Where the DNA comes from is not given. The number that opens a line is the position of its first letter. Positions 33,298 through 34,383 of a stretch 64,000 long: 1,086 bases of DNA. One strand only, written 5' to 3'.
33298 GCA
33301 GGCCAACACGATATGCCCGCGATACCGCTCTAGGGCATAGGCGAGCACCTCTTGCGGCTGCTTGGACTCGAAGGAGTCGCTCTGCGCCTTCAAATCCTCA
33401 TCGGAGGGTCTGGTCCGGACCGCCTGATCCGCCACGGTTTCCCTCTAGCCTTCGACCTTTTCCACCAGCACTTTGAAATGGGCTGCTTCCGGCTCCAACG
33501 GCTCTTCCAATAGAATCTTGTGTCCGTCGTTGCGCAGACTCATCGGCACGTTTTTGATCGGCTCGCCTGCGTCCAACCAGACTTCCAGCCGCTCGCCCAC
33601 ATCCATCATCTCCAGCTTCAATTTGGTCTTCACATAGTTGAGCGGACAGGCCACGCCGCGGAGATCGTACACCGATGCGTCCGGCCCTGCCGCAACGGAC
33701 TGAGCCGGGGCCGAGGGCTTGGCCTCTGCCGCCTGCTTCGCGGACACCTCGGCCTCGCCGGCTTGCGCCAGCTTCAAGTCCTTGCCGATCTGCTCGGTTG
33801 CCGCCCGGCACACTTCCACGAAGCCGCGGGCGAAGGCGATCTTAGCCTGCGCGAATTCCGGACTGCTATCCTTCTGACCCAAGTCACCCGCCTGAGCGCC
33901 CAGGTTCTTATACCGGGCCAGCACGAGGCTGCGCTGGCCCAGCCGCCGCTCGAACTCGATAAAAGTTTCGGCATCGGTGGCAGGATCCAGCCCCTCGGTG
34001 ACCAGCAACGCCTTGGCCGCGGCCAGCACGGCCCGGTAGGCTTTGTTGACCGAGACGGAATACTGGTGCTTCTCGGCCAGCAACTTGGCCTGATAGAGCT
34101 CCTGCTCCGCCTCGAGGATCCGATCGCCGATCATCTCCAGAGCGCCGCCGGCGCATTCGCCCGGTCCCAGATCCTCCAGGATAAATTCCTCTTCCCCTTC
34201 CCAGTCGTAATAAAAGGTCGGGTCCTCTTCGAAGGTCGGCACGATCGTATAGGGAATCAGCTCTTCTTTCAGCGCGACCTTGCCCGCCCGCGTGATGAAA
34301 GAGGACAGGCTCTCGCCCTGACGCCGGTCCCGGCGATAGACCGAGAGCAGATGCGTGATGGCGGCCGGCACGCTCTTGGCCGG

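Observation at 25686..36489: Eleven-gene co-directional array that embeds sulfate assimilation in an apparent sulfur-relay / Fe-S context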

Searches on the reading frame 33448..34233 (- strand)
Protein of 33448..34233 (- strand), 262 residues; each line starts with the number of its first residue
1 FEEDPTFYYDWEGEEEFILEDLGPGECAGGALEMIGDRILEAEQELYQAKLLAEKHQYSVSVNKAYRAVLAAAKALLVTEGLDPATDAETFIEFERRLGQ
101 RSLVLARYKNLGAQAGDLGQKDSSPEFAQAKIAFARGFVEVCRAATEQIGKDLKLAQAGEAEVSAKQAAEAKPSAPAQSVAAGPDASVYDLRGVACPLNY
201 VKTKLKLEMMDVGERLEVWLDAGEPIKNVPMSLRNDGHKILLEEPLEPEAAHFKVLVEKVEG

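Call 66: predict_structure(alignment_id=A2)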
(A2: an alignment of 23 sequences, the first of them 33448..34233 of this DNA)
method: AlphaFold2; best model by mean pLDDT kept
length: 262 residues; sequences in the alignment: 23
mean_pLDDT: 84.2   pTM: 0.57
mean pLDDT of the five models: 84.2, 83.7, 83.5, 82.7, 82.6
residues with pLDDT >= 90: 163; 70-90: 35; 50-70: 46; < 50: 18
segments of 3 or more residues with pLDDT < 50: 19-23, 172-182
pLDDT, mean of each block of 10 residues (from residue 1): 64 53 62 94 98 96 96 95 95 91 86 81 90 95 86 59 59 43 78 93 96 97 97 97 93 97 81
secondary structure, 60 per line:
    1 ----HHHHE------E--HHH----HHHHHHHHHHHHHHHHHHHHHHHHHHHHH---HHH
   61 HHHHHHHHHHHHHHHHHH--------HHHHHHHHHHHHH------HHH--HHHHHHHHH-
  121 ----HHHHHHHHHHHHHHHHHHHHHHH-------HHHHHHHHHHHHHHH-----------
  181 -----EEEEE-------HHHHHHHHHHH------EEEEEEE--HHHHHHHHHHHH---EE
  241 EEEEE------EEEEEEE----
elements in order: H5-8 H26-54 H58-78 H87-99 H111-119 H125-147 H155-169 E186-190 H198-208 E215-221 H224-235 E239-245 E252-258

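Call 69: fold_search(model_id=the predicted structure, library=pdb)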
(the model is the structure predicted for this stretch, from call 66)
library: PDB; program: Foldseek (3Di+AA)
matches with E <= 10: 652; with E <= 0.001: 3
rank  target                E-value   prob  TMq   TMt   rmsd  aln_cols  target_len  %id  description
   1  8j4c_A                1.1e-04  1.00  0.27  0.18  10.8       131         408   15  YeeE(TsuA)-YeeD(TsuB) complex for thiosulfate uptake (released 2024-03-27)
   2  8k1r_A                3.2e-04  1.00  0.27  0.18  16.1       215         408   12  YeeE(TsuA)-YeeD(TsuB) complex for thiosulfate uptake (released 2024-03-27)
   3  2hsb                  7.3e-04  1.00  0.40  0.80   2.1       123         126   25  Crystal structure of a hepn domain containing protein (af_0298) from archaeoglobus fulgidus at 1.95 A resolution (released 2006-08-15)
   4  3lvj_C                1.3e-03  1.00  0.27  0.84   2.0        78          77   20  Crystal Structure of E.coli IscS-TusA complex (form 1) (released 2010-04-21)
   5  1jdq_MODEL_1_A        1.5e-03  1.00  0.22  0.48   6.6        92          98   32  Solution Structure of TM006 Protein from Thermotoga maritima (released 2002-02-27)
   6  1dcj_MODEL_1_A        2.2e-03  1.00  0.27  0.81   2.7        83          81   19  SOLUTION STRUCTURE OF YHHP, A NOVEL ESCHERICHIA COLI PROTEIN IMPLICATED IN THE CELL DIVISION (released 2001-07-18)
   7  8k1r_B                2.6e-03  1.00  0.27  0.18  16.4       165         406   16  YeeE(TsuA)-YeeD(TsuB) complex for thiosulfate uptake (released 2024-03-27)
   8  3lvk_B                2.7e-03  1.00  0.26  0.83   2.3        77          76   21  Crystal Structure of E.coli IscS-TusA complex (form 2) (released 2010-04-21)
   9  3hz7                  2.7e-03  1.00  0.25  0.82   2.3        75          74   19  Crystal Structure of the SirA-like protein (DSY4693) from Desulfitobacterium hafniense, Northeast Structural Genomics Co (released 2009-07-07)
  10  3lby_B                1.8e-02  1.00  0.21  0.34   5.0        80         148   21  Crystal structure of SMU.1697c, a putative methyltransferase from streptococcus mutans in complex with SAH (released 2011-01-12)
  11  3mti_A                1.8e-02  1.00  0.20  0.30   4.3        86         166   19  The Crystal Structure of a rRNA Methylase from Streptococcus thermophilus to 1.95A (released 2010-05-12)
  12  8h26_E                2.7e-02  1.00  0.24  0.35   3.4        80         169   16  Crystal structure of MnmM from S. aureus complexed with SAH (1.50 A) (released 2023-01-18)
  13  1ufb_A                3.1e-02  1.00  0.38  0.74   2.5       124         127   13  Crystal structure of TT1696 from Thermus thermophilus HB8 (released 2003-11-28)
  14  1o3u                  3.1e-02  1.00  0.32  0.60   4.6       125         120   14  Crystal structure of an hepn domain protein (tm0613) from thermotoga maritima at 1.75 A resolution (released 2003-04-22)
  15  4pon_A                3.2e-02  1.00  0.22  0.32   3.7        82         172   18  The crystal structure of a putative SAM-dependent methyltransferase, YtqB, from Bacillus subtilis (released 2014-04-02)
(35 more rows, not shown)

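Call 104: find_related_loci(query=A2, collection=metagenome_contigs, flank=10000)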
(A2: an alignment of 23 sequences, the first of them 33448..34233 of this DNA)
Query A2 (262 aa) in metagenome_contigs; peptide patterns used: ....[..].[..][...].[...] (x = any residue, [..] = any of these).
600 stretches matched a pattern (row limit reached: there are more); 592 encode a relative of the query (tblastn E <= 1e-3); the best 80 are kept; 80 distinct loci.
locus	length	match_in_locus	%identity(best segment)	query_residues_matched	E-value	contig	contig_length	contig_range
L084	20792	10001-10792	90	1-262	9e-145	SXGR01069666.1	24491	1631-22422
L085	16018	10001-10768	78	1-262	5e-137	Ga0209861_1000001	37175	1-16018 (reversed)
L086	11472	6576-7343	78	1-262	1e-136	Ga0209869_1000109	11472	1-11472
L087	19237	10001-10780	76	1-262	3e-131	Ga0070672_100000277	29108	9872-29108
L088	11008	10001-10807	77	1-262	1e-127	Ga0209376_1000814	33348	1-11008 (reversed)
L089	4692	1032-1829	76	1-262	1e-128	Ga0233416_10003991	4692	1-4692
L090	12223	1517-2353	74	1-262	1e-126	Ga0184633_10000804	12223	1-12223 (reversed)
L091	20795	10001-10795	70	1-262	3e-126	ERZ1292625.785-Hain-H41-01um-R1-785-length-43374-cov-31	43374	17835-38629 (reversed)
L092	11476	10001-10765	74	1-262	3e-126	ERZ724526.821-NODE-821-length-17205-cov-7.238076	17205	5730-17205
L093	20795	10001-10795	72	1-261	1e-125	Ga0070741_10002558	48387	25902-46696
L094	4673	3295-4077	70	1-261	3e-125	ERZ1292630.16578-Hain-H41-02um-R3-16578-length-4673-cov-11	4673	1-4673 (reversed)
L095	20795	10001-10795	69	1-261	4e-123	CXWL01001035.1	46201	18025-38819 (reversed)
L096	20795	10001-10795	72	1-261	2e-123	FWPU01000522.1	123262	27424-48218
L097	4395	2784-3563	70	1-261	3e-124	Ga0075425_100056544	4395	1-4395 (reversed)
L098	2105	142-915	70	1-262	9e-130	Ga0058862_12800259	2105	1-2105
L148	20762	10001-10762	48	1-261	7e-71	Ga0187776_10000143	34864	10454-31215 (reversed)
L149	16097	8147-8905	49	1-261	2e-70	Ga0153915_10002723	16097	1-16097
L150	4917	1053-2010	42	1-261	8e-56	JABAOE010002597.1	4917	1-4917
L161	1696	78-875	37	1-261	7e-47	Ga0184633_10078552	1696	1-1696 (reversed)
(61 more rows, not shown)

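Call 111: search_protein_families(library=pfam, proteins=[L150:9-2009:+, L150:2095-2421:+, L150:2496-2927:+, L150:2941-3330:+, L150:3302-3583:+, L150:3583-3996:+, L161:908-1324:+, L161:654-878:+], max_evalue=0.01)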
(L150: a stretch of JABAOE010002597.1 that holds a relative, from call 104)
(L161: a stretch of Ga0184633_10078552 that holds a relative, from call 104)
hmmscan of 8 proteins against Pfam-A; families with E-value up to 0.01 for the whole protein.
L150:9-2009:+ (666 aa): 4 families
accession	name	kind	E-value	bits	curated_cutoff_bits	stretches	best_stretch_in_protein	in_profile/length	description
PF01077.27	NIR_SIR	-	8.8e-28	97.2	27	2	2-70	86-155/158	Nitrite and sulphite reductase 4Fe-4S domain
PF01206.22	TusA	-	3.8e-27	94.4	28.6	2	520-589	2-70/70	Sulfurtransferase TusA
PF03460.22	NIR_SIR_ferr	-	5.7e-16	58.5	24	1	123-185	3-66/69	Nitrite/Sulfite reductase ferredoxin-like half domain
PF05168.19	HEPN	-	1.1e-05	26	22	1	387-478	5-95/117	HEPN domain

L150:2095-2421:+ (108 aa): 2 families
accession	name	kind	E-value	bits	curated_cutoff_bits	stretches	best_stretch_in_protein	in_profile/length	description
PF02635.20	DsrE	-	3.9e-08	33.9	22.7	1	4-107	3-115/116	DsrE/DsrF-like family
PF04077.17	DsrH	-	2.1e-07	31.5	24.4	1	36-100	21-84/88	DsrH like protein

L150:2496-2927:+ (143 aa): 1 family
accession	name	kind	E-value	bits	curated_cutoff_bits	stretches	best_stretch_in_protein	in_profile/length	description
PF02635.20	DsrE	-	4.5e-05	24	22.7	1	8-132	1-111/116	DsrE/DsrF-like family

L150:2941-3330:+ (129 aa): 2 families
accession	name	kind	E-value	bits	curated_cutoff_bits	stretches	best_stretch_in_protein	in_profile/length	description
PF04077.17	DsrH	-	0.00099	19.7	24.4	1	83-125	46-87/88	DsrH like protein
PF02635.20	DsrE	-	0.009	16.6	22.7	0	36-128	32-115/116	DsrE/DsrF-like family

L150:3302-3583:+ (93 aa): 1 family
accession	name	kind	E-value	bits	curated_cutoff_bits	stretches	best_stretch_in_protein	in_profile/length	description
PF01206.22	TusA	-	8.9e-06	25.9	28.6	1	39-90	18-70/70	Sulfurtransferase TusA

L150:3583-3996:+ (137 aa): 2 families
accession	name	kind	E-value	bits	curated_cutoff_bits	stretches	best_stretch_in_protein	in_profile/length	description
PF02635.20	DsrE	-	4.2e-13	49.9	22.7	1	3-137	2-116/116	DsrE/DsrF-like family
PF13686.11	DrsE_2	-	8.1e-09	36.1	25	1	64-132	87-152/156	DsrE/DsrF/DrsH-like family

L161:908-1324:+ (138 aa): 2 families
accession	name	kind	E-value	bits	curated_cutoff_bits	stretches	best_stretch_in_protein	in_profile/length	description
PF02635.20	DsrE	-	1.2e-11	45.3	22.7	1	3-138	1-116/116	DsrE/DsrF-like family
PF13686.11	DrsE_2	-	2.1e-09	37.9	25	1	41-136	61-155/156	DsrE/DsrF/DrsH-like family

L161:654-878:+ (74 aa): 1 family
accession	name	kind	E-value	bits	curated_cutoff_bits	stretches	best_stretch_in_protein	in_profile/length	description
PF01206.22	TusA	-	1e-18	67.3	28.6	1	6-72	4-70/70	Sulfurtransferase TusA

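Call 113: search_protein_families(library=pfam, proteins=[L148:6130-7893:+, L148:7922-8302:+, L148:12051-13001:+, L148:12998-13513:+, L148:3255-4568:-, L148:13520-14692:-, L148:2299-3162:+, L148:14803-15627:+, L149:10888-11577:+, L149:10097-10813:-], max_evalue=0.001)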
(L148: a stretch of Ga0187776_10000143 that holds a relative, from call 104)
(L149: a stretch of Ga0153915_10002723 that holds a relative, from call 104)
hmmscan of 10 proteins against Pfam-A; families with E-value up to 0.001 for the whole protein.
L148:6130-7893:+ (587 aa): 9 families
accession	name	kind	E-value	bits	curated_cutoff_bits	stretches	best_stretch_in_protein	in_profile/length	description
PF00890.30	FAD_binding_2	-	7.6e-29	101.6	20.4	1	25-395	1-402/414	FAD binding domain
PF07992.20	Pyr_redox_2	-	3.7e-10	40.2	26.1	1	25-206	2-111/291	Pyridine nucleotide-disulphide oxidoreductase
PF01266.30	DAO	-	1e-08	35.6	27.9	1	25-73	1-47/353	FAD dependent oxidoreductase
PF02910.25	Succ_DH_flav_C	-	1e-08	35.6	20.8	1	461-575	3-115/130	Fumarate reductase flavoprotein C-term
PF01946.23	Thi4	-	9.9e-08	31.9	26.2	1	20-69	14-62/235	Thi4 family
PF12831.13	FAD_oxidored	-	1.1e-05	25.4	27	1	25-205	1-147/416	FAD dependent oxidoreductase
PF04820.20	Trp_halogenase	-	0.00018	21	21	1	25-64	1-42/458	Tryptophan halogenase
PF03486.20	HI0933_like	-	0.00029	20.8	50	0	25-206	2-166/244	HI0933-like protein Rossmann domain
PF13450.12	NAD_binding_8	-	0.00074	20.2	21.9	0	28-58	1-29/68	NAD(P)-binding Rossmann-like domain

L148:7922-8302:+ (126 aa): 6 families
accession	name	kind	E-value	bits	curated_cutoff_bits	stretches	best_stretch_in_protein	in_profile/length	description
PF12838.12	Fer4_7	-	8.1e-08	33.1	27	1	9-60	1-52/52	4Fe-4S dicluster domain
PF00037.32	Fer4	-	1.3e-07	31.5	21.1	1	44-61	6-23/24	4Fe-4S binding domain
PF13187.11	Fer4_9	-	5e-07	30.1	27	1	9-61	1-52/52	4Fe-4S dicluster domain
PF13237.11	Fer4_10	-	6.2e-07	29.7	25.5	1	3-57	2-53/53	4Fe-4S dicluster domain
PF13484.11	Fer4_16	-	7.2e-05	23.9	30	0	46-63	2-19/66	4Fe-4S double cluster binding domain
PF12837.12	Fer4_6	-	0.00011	22.4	25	0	46-61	9-24/24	4Fe-4S binding domain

L148:12051-13001:+ (316 aa): 6 families
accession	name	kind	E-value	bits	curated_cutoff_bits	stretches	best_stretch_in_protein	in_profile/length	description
PF10609.15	ParA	-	1.3e-77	261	27.1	2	144-306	86-245/246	NUBPL iron-transfer P-loop NTPase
PF01656.29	CbiA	-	1e-11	45.3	25.4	1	53-236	1-84/125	CobQ/CobB/MinD/ParA nucleotide binding domain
PF13614.12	AAA_31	-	3.6e-07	30.7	27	1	52-89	3-40/177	AAA domain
PF09140.17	MipZ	-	3.5e-05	23.7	20.7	1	51-103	1-53/262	ATPase MipZ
PF03308.22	MeaB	-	0.00016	21.2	23.1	1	42-103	26-86/273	Methylmalonyl Co-A mutase-associated GTPase MeaB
PF02374.21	ArsA_ATPase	-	0.0002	21.1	24.3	1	52-88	2-38/305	Anion-transporting ATPase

L148:12998-13513:+ (171 aa): 1 family
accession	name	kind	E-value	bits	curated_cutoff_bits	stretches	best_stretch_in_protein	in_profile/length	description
PF08369.16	PCP_red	-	2.7e-13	50.2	32.5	1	122-165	1-44/45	Proto-chlorophyllide reductase 57 kD subunit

L148:3255-4568:- (437 aa): 3 families
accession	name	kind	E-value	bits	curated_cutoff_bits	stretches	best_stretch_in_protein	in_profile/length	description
PF01595.25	CNNM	-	1.3e-48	165.5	28.4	1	10-204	2-181/181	Cyclin M transmembrane N-terminal domain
PF03471.22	CorC_HlyC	-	1.5e-23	83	27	1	354-430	2-79/81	Transporter associated domain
PF00571.33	CBS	-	9e-17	61.6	24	2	288-338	6-56/57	CBS domain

L148:13520-14692:- (390 aa): 1 family
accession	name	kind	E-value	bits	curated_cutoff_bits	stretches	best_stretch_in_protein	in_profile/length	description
PF03702.20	AnmK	-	3.7e-98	329.4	24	1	1-382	1-366/367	Anhydro-N-acetylmuramic acid kinase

L148:2299-3162:+ (287 aa): 1 family
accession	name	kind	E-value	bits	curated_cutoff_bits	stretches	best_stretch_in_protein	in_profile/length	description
PF01063.24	Aminotran_4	-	1.8e-64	218.1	28.5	1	29-255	1-222/223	Amino-transferase class IV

L148:14803-15627:+ (274 aa): 11 families
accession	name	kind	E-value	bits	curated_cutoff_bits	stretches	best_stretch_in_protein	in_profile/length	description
PF06325.19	PrmA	-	1.8e-16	61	22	1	62-145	146-231/296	Ribosomal protein L11 methyltransferase (PrmA)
PF05175.20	MTS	-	2.4e-12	47.2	23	1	65-149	19-103/170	Methyltransferase small domain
PF13847.12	Methyltransf_31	-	2.2e-10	40.8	27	1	78-208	4-115/145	Methyltransferase domain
PF01728.25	FtsJ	-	4.8e-09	36.8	24.1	1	71-224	14-161/181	FtsJ-like methyltransferase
PF13649.12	Methyltransf_25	-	1.3e-08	35.9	27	1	81-138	1-57/97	Methyltransferase domain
PF08241.18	Methyltransf_11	-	1.1e-07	32.8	21.2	1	83-138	2-53/95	Methyltransferase domain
PF09445.16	Methyltransf_15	-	1.6e-07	31.5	22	1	79-151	2-73/165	RNA cap guanine-N2 methyltransferase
PF02475.24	TRM5-TYW2_MTfase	-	2.3e-07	31.4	28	1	74-150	33-110/164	TRM5/TYW2 methyltransferase domain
PF12847.13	Methyltransf_18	-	6.9e-06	26.6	27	1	77-149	14-87/151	Methyltransferase domain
PF08242.18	Methyltransf_12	-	3.9e-05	24.8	30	1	82-198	1-98/98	Methyltransferase domain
PF13679.12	Methyltransf_32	-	0.00046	20.6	27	1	68-139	16-92/143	Methyltransferase domain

L149:10888-11577:+ (229 aa): 2 families
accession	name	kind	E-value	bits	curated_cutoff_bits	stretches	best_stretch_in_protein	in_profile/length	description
PF14518.11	Haem_oxygenas_2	-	1e-31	110.6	28.9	1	39-213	1-176/177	Iron-containing redox enzyme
PF03070.21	TENA_THI-4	-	1e-08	35.7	22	1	19-135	11-121/210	TENA/THI-4/PQQC family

L149:10097-10813:- (238 aa): 4 families
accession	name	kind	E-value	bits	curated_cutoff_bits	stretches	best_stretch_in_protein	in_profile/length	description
PF12840.13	HTH_20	-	8e-12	45.4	27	1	20-68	1-50/51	Helix-turn-helix domain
PF01022.26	HTH_5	-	1.6e-08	34.7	22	1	22-67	1-46/47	Bacterial regulatory protein, arsR family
PF12802.13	MarR_2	-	0.00026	21.5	27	1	32-69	14-53/61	MarR family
PF13518.12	HTH_28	-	0.00028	21.4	25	0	25-65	2-41/52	Helix-turn-helix domain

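Call 114: list_cluster_members(proteins=[L150:3583-3996:+, L161:908-1324:+, L148:8315-10765:+, L148:12998-13513:+, L148:6130-7893:+, L149:6491-8908:+, L161:654-878:+, L148:12051-13001:+])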
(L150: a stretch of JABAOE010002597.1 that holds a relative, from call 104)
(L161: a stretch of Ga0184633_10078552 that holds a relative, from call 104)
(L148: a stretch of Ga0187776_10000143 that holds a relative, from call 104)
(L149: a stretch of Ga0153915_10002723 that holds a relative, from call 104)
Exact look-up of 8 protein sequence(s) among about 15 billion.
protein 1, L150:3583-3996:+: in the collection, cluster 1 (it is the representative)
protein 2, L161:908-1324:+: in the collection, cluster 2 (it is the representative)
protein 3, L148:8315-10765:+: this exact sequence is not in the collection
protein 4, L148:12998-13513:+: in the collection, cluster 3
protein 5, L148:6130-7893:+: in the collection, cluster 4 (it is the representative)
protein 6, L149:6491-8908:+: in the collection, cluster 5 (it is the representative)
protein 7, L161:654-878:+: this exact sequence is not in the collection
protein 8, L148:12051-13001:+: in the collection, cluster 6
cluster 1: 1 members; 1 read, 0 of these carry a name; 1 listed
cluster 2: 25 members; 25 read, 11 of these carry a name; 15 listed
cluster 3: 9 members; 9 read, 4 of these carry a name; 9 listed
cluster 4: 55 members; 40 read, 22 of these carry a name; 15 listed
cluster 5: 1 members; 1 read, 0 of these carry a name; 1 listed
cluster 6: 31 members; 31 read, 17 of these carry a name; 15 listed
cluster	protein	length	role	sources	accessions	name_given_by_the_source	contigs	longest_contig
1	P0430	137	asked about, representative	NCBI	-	-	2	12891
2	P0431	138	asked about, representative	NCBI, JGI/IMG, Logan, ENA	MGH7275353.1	MAG: DsrE family protein [Nitrospiria bacterium]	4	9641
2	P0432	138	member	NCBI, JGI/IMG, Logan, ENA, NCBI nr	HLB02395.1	MAG TPA: DsrE family protein [Nitrospiria bacterium] | peroxiredoxin family protein | DsrE family protein [Nitrospiria bacterium]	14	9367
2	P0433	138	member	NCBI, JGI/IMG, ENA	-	peroxiredoxin family protein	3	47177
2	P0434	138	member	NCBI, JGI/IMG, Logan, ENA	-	peroxiredoxin family protein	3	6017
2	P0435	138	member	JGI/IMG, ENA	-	peroxiredoxin family protein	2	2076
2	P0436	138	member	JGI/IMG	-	peroxiredoxin family protein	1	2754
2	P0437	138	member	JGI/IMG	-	peroxiredoxin family protein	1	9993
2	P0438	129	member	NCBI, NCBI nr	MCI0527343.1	MAG: DsrE family protein, partial [Nitrospira sp.] | DsrE family protein [Nitrospira sp.]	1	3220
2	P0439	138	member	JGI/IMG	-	peroxiredoxin family protein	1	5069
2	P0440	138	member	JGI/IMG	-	peroxiredoxin family protein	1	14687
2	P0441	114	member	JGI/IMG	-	peroxiredoxin family protein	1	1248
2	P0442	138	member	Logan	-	-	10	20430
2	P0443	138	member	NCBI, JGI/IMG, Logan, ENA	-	-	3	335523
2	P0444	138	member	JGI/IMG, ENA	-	-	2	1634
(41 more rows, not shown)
